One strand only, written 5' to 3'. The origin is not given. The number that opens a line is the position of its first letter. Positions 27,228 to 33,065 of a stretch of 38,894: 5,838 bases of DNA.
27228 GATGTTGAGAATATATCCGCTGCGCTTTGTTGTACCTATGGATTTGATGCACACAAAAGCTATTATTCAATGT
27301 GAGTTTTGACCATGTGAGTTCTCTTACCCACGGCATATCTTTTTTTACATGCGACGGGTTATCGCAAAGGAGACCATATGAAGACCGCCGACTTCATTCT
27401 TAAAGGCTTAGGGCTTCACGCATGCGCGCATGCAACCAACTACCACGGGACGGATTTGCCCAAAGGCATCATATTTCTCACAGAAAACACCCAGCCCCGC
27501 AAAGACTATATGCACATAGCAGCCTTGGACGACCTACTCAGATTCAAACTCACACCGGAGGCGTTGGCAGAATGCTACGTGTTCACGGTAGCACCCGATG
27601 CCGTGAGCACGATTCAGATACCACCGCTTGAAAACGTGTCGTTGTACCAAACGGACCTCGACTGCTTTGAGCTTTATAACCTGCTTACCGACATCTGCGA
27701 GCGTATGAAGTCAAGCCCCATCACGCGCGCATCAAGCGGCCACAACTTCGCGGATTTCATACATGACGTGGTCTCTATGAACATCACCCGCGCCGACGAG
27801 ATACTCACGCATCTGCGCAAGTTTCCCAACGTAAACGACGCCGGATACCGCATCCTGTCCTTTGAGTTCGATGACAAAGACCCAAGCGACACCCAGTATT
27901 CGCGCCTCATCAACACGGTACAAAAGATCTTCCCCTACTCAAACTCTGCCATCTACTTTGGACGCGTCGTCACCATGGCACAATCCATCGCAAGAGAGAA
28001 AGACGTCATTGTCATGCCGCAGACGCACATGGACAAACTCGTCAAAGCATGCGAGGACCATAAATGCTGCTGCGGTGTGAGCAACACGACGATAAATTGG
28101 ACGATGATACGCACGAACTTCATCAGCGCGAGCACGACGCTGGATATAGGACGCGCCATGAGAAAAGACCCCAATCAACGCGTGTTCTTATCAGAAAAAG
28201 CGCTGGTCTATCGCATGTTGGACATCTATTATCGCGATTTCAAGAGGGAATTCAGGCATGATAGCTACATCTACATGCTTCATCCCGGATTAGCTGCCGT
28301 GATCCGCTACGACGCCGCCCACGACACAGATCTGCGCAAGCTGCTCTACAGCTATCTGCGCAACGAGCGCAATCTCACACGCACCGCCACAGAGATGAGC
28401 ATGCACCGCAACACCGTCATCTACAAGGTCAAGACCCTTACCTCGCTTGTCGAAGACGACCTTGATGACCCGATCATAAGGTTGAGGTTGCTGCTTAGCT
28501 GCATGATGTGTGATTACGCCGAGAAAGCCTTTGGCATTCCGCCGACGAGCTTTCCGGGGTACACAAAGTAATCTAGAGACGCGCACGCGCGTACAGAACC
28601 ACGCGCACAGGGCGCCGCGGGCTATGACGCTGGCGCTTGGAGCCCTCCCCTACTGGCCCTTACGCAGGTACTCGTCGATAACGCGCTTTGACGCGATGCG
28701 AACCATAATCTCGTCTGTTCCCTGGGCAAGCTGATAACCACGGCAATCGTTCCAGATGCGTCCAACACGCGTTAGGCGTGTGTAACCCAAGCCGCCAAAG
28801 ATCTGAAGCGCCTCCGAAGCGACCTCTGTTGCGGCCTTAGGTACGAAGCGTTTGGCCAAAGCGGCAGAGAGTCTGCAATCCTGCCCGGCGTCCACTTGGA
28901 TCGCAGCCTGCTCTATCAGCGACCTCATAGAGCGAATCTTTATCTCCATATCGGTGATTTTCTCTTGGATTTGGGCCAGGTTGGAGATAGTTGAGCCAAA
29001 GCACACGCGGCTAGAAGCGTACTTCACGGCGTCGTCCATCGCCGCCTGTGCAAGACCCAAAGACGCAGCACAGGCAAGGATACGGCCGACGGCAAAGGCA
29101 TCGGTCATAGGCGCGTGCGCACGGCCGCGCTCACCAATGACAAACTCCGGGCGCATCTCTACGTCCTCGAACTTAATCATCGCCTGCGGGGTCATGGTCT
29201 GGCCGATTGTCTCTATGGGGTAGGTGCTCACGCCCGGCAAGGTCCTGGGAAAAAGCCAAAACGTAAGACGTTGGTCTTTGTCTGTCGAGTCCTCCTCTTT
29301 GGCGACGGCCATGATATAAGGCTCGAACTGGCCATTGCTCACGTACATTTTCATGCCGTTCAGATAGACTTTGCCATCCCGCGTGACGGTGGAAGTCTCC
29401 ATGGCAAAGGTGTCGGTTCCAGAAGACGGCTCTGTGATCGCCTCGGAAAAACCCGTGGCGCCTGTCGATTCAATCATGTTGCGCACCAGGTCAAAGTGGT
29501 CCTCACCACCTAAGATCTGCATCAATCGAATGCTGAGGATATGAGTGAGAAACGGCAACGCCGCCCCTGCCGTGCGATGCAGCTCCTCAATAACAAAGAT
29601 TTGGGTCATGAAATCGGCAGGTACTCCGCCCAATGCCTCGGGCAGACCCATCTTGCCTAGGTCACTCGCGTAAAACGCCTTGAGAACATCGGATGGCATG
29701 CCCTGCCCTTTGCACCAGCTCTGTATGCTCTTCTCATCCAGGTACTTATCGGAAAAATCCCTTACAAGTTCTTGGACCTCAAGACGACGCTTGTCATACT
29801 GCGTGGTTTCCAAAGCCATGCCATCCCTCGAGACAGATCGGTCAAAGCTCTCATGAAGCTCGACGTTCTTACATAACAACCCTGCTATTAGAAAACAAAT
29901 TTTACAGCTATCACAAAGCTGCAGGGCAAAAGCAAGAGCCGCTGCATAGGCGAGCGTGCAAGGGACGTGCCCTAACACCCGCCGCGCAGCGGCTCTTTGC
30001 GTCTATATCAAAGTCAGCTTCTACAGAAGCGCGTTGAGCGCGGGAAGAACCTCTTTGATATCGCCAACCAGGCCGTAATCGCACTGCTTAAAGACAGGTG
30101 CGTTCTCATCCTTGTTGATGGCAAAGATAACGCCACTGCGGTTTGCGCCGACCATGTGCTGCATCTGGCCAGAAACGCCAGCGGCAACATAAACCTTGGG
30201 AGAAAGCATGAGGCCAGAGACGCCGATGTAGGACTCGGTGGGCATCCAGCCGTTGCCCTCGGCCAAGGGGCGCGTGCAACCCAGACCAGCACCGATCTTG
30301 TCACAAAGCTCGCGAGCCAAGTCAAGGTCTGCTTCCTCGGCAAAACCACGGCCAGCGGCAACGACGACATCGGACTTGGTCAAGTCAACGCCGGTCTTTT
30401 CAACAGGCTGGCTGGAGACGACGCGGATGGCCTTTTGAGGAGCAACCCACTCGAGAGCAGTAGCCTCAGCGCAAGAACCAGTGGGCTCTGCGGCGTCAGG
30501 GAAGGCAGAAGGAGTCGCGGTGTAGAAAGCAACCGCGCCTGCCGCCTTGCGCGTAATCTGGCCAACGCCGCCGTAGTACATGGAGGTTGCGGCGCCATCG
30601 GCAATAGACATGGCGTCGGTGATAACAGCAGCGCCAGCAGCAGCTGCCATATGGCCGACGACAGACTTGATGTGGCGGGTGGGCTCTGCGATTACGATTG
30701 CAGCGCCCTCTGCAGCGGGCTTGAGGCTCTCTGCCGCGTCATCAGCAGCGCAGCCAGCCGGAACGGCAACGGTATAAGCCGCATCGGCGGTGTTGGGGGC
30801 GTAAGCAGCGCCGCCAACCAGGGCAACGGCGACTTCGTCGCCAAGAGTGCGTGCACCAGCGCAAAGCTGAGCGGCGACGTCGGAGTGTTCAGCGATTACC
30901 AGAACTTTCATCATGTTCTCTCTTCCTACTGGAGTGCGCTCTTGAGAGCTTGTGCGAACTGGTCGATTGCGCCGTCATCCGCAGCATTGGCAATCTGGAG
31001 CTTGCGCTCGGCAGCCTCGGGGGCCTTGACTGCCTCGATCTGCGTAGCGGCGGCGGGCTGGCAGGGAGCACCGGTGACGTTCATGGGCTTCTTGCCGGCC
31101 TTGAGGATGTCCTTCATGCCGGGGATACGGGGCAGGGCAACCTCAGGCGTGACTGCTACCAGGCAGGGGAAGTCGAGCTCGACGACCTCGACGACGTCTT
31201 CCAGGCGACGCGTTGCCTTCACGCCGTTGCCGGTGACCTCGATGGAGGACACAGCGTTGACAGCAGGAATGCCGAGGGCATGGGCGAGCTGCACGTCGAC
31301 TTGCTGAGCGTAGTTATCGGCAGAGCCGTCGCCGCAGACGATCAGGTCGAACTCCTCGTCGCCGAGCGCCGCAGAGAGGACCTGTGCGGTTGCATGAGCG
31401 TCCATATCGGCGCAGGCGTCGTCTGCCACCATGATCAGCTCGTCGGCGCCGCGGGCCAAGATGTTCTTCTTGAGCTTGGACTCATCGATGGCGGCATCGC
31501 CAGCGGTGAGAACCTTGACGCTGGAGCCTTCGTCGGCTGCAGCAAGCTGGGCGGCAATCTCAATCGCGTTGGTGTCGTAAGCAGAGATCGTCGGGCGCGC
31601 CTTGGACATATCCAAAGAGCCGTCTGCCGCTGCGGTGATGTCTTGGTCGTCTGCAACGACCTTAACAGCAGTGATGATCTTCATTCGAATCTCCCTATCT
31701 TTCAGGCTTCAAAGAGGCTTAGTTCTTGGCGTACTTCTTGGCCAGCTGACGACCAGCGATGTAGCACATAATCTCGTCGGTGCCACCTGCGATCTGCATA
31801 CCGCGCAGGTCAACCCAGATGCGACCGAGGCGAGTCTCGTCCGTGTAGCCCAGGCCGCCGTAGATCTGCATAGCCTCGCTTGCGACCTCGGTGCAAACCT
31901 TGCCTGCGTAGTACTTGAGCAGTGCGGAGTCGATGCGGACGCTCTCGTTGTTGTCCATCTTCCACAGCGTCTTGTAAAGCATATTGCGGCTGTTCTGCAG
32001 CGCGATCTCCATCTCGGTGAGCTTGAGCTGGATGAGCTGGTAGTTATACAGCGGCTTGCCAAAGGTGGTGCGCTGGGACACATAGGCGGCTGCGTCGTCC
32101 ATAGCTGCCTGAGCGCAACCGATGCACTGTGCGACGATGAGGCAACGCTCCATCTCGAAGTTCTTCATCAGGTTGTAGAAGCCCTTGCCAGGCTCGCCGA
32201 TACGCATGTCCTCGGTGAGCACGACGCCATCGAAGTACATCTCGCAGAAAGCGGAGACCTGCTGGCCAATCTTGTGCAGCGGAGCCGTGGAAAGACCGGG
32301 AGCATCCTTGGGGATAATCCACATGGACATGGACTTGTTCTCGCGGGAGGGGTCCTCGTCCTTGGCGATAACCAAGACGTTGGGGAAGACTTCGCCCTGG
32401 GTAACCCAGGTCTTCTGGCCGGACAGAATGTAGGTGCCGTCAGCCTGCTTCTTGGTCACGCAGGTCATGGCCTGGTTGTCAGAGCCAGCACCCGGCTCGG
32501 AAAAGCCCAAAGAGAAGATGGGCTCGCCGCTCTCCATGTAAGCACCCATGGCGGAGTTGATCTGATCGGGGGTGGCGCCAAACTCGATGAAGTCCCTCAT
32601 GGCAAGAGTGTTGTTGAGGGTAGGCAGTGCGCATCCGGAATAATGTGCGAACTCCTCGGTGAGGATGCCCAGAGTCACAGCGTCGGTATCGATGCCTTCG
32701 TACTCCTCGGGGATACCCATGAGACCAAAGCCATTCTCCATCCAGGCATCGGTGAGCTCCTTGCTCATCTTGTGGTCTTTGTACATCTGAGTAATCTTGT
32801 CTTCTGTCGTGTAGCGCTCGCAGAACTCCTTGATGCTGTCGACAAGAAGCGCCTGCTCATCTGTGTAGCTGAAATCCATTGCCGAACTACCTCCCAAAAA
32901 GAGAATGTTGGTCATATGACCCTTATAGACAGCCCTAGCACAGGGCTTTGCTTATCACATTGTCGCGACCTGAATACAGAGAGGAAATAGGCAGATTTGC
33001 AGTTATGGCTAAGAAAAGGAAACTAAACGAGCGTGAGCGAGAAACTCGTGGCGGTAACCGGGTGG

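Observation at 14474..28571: Tandemly duplicated three-gene module: PucR regulator / OFA-type MFS importer / cytoplasmic type-B carboxylesterase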

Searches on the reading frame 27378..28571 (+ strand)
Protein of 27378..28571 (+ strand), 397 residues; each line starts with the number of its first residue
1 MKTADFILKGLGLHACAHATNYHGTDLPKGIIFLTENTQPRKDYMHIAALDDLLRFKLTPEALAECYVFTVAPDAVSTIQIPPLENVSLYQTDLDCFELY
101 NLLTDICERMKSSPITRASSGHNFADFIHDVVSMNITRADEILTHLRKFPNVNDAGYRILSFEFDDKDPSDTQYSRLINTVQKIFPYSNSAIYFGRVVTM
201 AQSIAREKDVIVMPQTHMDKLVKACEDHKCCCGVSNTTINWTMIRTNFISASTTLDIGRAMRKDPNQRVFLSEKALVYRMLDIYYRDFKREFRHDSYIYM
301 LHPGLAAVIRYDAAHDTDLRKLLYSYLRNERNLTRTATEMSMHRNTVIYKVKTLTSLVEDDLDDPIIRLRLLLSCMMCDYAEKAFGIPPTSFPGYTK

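Call 4: search_protein_families(library=pfam, proteins=[window:27378-28571:+])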
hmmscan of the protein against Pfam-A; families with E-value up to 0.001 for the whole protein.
window:27378-28571:+ (397 aa): 1 family
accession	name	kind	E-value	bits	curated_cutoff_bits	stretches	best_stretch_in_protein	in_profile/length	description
PF13556.12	HTH_30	-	6.6e-13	48.7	27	1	319-375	1-57/59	PucR C-terminal helix-turn-helix domain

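Call 9: search_protein_families(library=ncbifam, proteins=[window:27378-28571:+], max_evalue=0.01)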
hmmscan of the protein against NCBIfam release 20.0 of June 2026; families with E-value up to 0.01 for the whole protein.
window:27378-28571:+ (397 aa): 4 families
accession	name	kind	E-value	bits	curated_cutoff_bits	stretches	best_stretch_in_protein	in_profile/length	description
NF058503.1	SprTransRegAdeR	equivalog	8.6e-11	41.5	700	1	126-374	152-395/403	sporulation transcriptional activator AdeR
NF045769.1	TransActPmfR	equivalog_domain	5.9e-05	21.8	800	1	314-356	398-440/470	transcciptional activator PmfR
NF050824.1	TransRegRv1453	equivalog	0.00077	18.4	600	1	316-371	339-394/404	Rv1453 family transcriptional regulator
NF008550.0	PRK11477.1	equivalog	0.00081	18.4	612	1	242-372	258-376/385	CdaR family transcriptional regulator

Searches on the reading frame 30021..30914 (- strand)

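Call 35: search_protein_families(library=ncbifam, proteins=[window:30021-30914:-], max_evalue=0.00001)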
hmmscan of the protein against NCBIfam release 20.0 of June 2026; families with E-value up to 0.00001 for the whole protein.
window:30021-30914:- (297 aa): 5 families
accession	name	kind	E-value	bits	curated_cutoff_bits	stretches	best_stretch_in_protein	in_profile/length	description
NF002889.0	PRK03363.1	equivalog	2.3e-55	188.1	549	1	14-296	17-310/313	electron transfer flavoprotein subunit alpha/FixB family protein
NF008884.0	PRK11916.1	equivalog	4.6e-54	183.9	528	1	3-294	6-307/312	electron transfer flavoprotein subunit alpha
NF042970.1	AcrlCoAredClosAcrA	equivalog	2.6e-28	99.2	600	1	162-293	220-353/360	acryloyl-CoA reductase electron transfer subunit beta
NF038209.1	mft_etfA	equivalog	2.2e-23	83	240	1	39-295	40-300/303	mycofactocin-associated electron transfer flavoprotein alpha subunit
NF051845.1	EtFlavAlphaProt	equivalog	1.5e-17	63.7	600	1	152-295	256-397/406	electron transfer flavoprotein subunit alpha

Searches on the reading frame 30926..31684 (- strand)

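Call 35: search_protein_families(library=ncbifam, proteins=[window:30926-31684:-], max_evalue=0.00001)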
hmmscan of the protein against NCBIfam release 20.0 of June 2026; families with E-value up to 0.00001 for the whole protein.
window:30926-31684:- (252 aa): 5 families
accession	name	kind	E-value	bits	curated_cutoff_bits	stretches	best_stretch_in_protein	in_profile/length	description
NF008998.0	PRK12342.1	equivalog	4.2e-69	232.7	338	1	1-251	1-253/254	electron transfer flavoprotein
NF002888.0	PRK03359.1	subfamily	4.8e-63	212.9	219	1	1-249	1-254/256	putative electron transfer flavoprotein FixA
NF040731.1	flavo_sub_EftB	exception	2.7e-27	95.7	445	1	2-205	1-204/260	electron transfer flavoprotein subunit beta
NF042971.1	AcrlCoAredClosAcrB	equivalog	2.9e-26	92.1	475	1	1-204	1-205/266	acryloyl-CoA reductase electron transfer subunit gamma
TIGR04503.1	mft_etfB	hypoth_equivalog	6.9e-14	51.9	200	1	11-221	8-232/290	mycofactocin-associated electron transfer flavoprotein beta subunit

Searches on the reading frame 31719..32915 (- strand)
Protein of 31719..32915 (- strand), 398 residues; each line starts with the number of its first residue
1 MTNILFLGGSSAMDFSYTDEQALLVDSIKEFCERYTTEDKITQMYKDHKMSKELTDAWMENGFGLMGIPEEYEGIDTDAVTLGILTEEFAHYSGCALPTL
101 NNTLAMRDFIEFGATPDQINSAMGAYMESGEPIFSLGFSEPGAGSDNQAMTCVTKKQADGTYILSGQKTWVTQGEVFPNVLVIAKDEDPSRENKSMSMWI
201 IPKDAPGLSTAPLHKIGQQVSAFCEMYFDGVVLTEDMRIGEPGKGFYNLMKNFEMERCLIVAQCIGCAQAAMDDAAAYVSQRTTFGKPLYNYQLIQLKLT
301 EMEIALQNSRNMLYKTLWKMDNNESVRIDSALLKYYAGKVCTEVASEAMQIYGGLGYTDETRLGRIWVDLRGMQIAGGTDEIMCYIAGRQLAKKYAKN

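Call 35: search_protein_families(library=ncbifam, proteins=[window:31719-32915:-], max_evalue=0.00001)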
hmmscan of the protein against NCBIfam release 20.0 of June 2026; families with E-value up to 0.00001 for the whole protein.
window:31719-32915:- (398 aa): 20 families
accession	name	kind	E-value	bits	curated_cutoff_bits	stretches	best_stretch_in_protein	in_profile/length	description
NF008997.0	PRK12341.1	equivalog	5.6e-135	450.3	537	1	13-396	1-381/382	acyl-CoA dehydrogenase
NF002885.1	PRK03354.1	equivalog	1.2e-81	274.6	540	1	13-395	1-377/378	crotonobetainyl-CoA dehydrogenase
NF042972.1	AcrlCoAredClosAcrC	equivalog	9.7e-56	189.1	640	1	13-391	1-376/378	acryloyl-CoA reductase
NF045552.1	GlutCoADH_Des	equivalog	3e-51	174.8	470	1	13-386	1-374/387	glutaryl-CoA dehydrogenase Acd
NF043006.1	CyhCrbnylCoADH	equivalog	1.3e-49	169.2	650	1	18-394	5-378/380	cyclohexane-1-carbonyl-CoA dehydrogenase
TIGR03207.1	cyc_hxne_CoA_dh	equivalog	1.1e-48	165.9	575.35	1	20-390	4-370/372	cyclohexanecarboxyl-CoA dehydrogenase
NF042439.1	SulpropCoADesulf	equivalog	1.2e-46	159.2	600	1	37-395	12-375/379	3-sulfinopropanoyl-CoA desulfinase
NF053553.1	prodigi_MBC_PigA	equivalog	6.5e-46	157.2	500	1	13-391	1-379/381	prodigiosin MBC biosynthesis dehydrogenase PigA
NF058590.1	AcCoDHFadEBacil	equivalog_domain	2.9e-45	154.9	600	1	16-394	20-413/586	acyl-CoA dehydrogenase FadE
NF045652.1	ProlPCPDhRedW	equivalog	6.1e-37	127.3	650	1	24-383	7-365/376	L-prolyl-[peptidyl-carrier protein] dehydrogenase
NF052270.1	Staph_DH_FadE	equivalog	8.1e-27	94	600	1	99-394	107-396/400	acyl-CoA dehydrogenase FadE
TIGR03203.1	pimD_small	equivalog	4.1e-25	88.7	652.7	1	14-371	1-356/378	pimeloyl-CoA dehydrogenase small subunit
NF037942.1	ac_ACP_DH_MbtN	equivalog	6.2e-25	87.7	700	1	129-386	106-360/376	mycobactin biosynthesis acyl-ACP dehydrogenase MbtN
NF049984.1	Rv1679_FadE16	equivalog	1.1e-18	67.6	600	1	47-391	22-365/371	Rv1679 family acyl-CoA dehydrogenase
NF007000.1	PRK09463.1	subfamily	5.6e-18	64.7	600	1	18-357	45-398/726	acyl-CoA dehydrogenase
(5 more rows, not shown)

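Call 39: search_solved_structures(query=window:31719-32915:-, max_evalue=1e-40)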
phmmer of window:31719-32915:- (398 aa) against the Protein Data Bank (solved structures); distinct sequences matched with E-value up to 1e-40: 27.
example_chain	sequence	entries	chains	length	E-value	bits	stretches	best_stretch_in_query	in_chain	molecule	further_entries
4rm7_A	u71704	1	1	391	2.2e-71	244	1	16-395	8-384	Acyl-CoA dehydrogenase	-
1jqi_A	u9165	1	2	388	1.8e-51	178.4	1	23-395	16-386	short chain acyl-CoA dehydrogenase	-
6fah_C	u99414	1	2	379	4.9e-50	173.7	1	19-393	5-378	Caffeyl-CoA reductase-Etf complex subunit CarC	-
2vig_A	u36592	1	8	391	1e-49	172.6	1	23-395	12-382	SHORT-CHAIN SPECIFIC ACYL-COA DEHYDROGENASE,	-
1buc_A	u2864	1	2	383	1.7e-49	171.8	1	13-391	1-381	BUTYRYL-COA DEHYDROGENASE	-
7y0a_A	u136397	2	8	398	4.1e-49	170.6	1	23-395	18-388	Short-chain specific acyl-CoA dehydrogenase, mitochondrial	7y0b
8sgs_A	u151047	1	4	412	5.1e-49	170.3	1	23-395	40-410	Short-chain specific acyl-CoA dehydrogenase, mitochondrial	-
8i4p_A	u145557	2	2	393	2.5e-48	168.1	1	35-395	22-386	Acyl-CoA dehydrogenase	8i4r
7w0j_A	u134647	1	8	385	6e-48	166.8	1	35-394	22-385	Acyl-CoA dehydrogenase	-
3pfd_A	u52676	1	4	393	2.4e-46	161.5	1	14-391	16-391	Acyl-CoA dehydrogenase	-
4u83_A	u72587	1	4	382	4.6e-46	160.6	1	18-389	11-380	Acyl-CoA dehydrogenase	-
1ukw_A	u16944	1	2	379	1.2e-44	155.9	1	14-391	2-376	acyl-CoA dehydrogenase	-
4o5m_A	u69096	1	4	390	2.6e-44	154.8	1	13-392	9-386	Isovaleryl-CoA dehydrogenase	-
5jsc_A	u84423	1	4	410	5.8e-44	153.7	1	49-396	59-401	Putative acyl-CoA dehydrogenase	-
5ol2_C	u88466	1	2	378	1.2e-43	152.6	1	42-390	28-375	Acyl-CoA dehydrogenase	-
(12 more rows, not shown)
